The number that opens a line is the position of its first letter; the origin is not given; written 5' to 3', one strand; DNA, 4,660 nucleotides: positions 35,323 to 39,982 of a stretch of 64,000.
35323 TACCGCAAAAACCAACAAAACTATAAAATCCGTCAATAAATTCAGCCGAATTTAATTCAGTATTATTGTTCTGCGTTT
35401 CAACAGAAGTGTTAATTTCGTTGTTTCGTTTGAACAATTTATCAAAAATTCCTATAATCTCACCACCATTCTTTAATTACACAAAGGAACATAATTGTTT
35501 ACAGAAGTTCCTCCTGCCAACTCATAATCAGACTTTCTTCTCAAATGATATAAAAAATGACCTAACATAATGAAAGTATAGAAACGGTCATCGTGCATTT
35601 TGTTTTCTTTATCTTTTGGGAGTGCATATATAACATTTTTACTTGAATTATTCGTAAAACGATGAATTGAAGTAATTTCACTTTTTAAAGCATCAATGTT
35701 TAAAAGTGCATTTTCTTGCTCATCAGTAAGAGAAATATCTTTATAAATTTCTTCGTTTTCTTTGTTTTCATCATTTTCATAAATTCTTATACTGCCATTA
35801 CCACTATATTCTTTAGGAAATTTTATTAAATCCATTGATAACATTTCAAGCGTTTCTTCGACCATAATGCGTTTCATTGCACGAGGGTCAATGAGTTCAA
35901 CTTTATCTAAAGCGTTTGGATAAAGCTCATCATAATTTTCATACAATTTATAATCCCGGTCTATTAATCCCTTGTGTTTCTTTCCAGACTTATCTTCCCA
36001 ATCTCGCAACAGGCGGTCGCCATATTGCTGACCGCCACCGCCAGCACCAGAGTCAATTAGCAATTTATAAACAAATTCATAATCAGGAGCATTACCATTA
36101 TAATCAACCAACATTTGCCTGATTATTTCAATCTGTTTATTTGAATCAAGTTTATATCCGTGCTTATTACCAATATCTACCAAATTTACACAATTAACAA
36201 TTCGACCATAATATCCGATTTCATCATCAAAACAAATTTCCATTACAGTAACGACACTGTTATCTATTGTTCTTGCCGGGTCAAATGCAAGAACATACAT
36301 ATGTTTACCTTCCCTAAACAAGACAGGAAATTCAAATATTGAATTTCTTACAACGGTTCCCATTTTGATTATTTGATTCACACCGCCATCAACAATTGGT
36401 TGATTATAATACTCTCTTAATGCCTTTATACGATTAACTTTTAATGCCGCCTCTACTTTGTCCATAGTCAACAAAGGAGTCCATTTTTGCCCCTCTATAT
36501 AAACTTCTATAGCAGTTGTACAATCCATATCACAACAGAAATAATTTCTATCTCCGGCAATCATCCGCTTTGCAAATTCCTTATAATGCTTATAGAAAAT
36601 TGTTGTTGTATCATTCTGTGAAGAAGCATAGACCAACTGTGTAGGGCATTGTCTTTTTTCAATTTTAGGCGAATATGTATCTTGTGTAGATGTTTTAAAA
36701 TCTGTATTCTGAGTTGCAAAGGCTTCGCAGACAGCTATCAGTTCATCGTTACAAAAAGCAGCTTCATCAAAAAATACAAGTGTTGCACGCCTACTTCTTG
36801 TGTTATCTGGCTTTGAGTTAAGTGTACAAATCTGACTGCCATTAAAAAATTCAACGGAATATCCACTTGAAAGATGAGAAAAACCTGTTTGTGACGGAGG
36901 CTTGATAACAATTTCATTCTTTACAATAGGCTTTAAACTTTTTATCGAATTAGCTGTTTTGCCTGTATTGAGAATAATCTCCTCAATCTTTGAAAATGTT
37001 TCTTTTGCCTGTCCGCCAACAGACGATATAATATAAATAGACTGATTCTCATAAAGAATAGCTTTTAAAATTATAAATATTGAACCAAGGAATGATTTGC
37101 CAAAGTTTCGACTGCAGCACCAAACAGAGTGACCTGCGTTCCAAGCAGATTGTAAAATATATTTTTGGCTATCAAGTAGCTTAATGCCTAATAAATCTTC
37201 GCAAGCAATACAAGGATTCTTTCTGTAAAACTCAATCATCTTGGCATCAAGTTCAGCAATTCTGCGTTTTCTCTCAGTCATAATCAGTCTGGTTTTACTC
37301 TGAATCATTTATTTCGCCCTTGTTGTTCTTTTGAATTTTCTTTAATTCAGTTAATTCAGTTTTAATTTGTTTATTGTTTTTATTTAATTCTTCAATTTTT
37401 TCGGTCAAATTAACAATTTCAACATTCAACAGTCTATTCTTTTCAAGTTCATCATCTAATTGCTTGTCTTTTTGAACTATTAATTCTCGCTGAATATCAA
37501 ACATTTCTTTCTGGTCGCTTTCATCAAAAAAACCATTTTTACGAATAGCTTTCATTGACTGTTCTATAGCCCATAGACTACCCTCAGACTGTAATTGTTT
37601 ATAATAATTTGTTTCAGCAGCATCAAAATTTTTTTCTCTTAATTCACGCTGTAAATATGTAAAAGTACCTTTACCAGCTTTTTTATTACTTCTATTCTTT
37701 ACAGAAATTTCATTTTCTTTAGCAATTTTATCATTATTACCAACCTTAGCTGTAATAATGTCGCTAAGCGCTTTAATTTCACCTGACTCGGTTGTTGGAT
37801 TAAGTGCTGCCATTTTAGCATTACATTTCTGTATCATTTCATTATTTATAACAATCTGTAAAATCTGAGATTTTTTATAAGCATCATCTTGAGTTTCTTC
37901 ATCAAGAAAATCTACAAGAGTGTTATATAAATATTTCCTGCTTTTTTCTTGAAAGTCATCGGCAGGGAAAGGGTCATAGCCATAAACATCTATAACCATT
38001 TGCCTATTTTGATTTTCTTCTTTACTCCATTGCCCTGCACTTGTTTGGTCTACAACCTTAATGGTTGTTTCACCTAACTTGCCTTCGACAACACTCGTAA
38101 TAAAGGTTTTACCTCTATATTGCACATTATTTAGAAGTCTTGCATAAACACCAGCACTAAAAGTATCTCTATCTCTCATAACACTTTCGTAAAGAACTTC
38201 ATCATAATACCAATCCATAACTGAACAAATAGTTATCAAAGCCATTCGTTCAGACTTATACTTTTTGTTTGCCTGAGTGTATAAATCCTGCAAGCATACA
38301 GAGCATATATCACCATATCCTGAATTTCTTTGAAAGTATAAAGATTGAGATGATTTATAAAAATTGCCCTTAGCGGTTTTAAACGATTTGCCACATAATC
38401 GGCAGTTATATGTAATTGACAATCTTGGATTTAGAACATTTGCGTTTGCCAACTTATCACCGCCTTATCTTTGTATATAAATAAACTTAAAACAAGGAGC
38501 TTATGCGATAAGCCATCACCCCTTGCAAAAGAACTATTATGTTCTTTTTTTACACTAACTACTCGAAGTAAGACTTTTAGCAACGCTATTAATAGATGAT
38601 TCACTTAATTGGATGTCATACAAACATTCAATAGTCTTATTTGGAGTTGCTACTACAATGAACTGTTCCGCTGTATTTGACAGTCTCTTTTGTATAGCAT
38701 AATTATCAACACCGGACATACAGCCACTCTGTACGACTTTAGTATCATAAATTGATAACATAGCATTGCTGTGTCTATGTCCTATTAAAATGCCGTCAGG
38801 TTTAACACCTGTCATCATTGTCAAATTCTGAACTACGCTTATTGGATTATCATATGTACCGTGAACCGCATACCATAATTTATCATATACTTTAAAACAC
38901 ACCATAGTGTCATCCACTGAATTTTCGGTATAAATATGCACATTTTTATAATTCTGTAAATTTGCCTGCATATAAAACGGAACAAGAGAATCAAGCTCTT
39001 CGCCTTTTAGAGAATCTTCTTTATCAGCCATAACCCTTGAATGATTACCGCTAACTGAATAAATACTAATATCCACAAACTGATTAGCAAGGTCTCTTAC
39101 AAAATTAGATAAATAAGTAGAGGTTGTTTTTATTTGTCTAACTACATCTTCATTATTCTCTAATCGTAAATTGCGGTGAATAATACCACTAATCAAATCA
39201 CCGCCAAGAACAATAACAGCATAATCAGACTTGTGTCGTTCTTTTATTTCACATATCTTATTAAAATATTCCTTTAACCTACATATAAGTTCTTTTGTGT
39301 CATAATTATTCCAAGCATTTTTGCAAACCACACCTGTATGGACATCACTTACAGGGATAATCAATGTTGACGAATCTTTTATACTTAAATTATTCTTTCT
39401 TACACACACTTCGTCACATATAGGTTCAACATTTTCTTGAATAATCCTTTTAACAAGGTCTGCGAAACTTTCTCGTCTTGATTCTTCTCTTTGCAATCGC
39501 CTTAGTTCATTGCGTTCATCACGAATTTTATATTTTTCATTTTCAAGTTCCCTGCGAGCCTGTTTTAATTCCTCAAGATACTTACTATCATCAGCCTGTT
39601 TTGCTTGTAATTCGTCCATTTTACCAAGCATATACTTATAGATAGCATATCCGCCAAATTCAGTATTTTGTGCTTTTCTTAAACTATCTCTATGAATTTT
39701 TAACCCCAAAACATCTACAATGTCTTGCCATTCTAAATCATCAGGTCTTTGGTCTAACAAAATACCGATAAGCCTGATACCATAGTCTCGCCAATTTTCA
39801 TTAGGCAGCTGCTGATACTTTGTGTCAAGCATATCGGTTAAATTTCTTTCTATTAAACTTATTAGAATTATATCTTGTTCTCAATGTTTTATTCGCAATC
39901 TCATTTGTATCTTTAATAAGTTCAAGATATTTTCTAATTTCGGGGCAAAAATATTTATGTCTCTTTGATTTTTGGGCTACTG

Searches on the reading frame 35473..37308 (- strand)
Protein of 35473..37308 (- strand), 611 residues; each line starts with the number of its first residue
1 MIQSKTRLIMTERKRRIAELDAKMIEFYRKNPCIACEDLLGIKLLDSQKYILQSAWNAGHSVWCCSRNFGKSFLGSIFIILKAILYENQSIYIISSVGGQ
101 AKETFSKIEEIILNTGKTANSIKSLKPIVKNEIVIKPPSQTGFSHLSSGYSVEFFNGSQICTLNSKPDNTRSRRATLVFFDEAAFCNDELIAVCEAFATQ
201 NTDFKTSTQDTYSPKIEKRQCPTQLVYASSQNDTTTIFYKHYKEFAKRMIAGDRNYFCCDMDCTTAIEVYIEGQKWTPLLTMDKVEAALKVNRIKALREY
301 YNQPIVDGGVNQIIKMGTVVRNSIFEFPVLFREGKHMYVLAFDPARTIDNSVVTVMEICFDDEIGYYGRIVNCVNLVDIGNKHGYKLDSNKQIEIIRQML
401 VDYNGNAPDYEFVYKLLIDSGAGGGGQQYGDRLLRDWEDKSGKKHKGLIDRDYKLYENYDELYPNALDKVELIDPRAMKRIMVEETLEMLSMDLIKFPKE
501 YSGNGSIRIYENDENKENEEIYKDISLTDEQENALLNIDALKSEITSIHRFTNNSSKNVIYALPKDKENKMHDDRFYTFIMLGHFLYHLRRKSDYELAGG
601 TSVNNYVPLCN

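Call 59: search_dna_similar(query=window:35473-37308:-, collection=phages, mode=protein, max_rows=12)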
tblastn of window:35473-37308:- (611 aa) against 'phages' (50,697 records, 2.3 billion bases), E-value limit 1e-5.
Records with a match: 63; places in all: 63; records where one place covers at least 80% of the query: 0.
Best place of each record, by identity: <60% 63.
By first word of the organism name: Bacillus 42; Clostridioides 6; Clostridium 5; Staphylococcus 4; Mammaliicoccus 2; Thomasclavelia 2; Microcystis 1; Peptoclostridium 1.
By host as written in the record: Bacillus subtilis BEST7003 6; Bacillus subtilis subsp. subtilis str. 168 5; Bacillus megaterium Km 4; Bacillus megaterium Km Sp- 4; Bacillus anthracis ST-1 4; Bacillus cereus 4; Bacillus cereus ATCC 27348 4; Bacillus subtilis 4; and 18 more.
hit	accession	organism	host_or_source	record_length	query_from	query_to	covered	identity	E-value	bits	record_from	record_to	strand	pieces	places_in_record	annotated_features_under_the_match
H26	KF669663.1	Bacillus phage Staley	Bacillus megaterium Km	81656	13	331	52%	27.8%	4e-19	98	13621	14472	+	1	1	terminase large subunit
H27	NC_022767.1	Bacillus phage Staley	Bacillus megaterium Km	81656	13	331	52%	27.8%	4e-19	98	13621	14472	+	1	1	terminase large subunit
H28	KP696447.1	Bacillus phage Stahl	Bacillus megaterium Km Sp-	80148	13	331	52%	27.8%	6e-19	98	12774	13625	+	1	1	terminase large subunit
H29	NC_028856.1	Bacillus phage Stahl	Bacillus megaterium Km Sp-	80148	13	331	52%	27.8%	6e-19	98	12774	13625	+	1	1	terminase large subunit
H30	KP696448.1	Bacillus phage Stills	Bacillus megaterium Km Sp-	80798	24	331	50%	27.8%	2e-18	96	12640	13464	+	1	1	terminase large subunit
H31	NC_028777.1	Bacillus phage Stills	Bacillus megaterium Km Sp-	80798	24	331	50%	27.8%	2e-18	96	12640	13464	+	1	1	terminase large subunit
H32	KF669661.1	Bacillus phage Slash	Bacillus megaterium Km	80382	24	331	50%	27.5%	6e-17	91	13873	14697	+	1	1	terminase large subunit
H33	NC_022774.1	Bacillus phage Slash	Bacillus megaterium Km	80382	24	331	50%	27.5%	6e-17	91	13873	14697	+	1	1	terminase large subunit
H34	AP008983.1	Clostridium phage c-st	Clostridium botulinum type C strain ...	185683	23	274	41%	29.6%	7e-15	85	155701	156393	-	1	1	conserved phage-related protein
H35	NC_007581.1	Clostridium phage c-st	Clostridium botulinum type C strain ...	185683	23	274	41%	29.6%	7e-15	85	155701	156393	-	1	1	conserved phage-related protein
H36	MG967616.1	Bacillus phage v_B-Bak1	Bacillus anthracis ST-1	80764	13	262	41%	28.6%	1e-16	91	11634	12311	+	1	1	terminase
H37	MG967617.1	Bacillus phage v_B-Bak6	Bacillus anthracis ST-1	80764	13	262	41%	28.6%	1e-16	91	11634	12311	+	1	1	terminase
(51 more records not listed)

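Call 60: search_protein_families(library=phrogs, proteins=[window:35473-37308:-], max_evalue=0.001)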
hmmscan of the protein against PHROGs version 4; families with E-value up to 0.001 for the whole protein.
window:35473-37308:- (611 aa): 6 families
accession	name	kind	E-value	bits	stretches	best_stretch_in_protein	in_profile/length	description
phrog_2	-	head and packaging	2e-19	70.8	1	43-465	265-549/807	terminase large subunit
phrog_15503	-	unknown function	2.8e-13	50.8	1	19-194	42-203/245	-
phrog_5989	-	head and packaging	1.1e-09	38.9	1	43-194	141-271/347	terminase large subunit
phrog_9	-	head and packaging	5.2e-08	33.2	1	23-367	187-509/812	terminase large subunit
phrog_7579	-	head and packaging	6.4e-07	29.8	1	54-192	13-128/239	terminase large subunit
phrog_5902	-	unknown function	2.2e-05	24.9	1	23-105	13-96/359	-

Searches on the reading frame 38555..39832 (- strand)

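Call 21: search_protein_families(library=phrogs, proteins=[window:38555-39832:-], max_evalue=0.00001)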
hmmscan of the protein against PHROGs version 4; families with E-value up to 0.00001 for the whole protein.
window:38555-39832:- (425 aa): 2 families
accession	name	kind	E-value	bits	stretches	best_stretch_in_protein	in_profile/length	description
phrog_284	-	DNA, RNA and nucleotide metabolism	1.2e-52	180.2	1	65-410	41-395/398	exonuclease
phrog_704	-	DNA, RNA and nucleotide metabolism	2.5e-11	44.3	1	31-267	18-254/390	DNA repair exonuclease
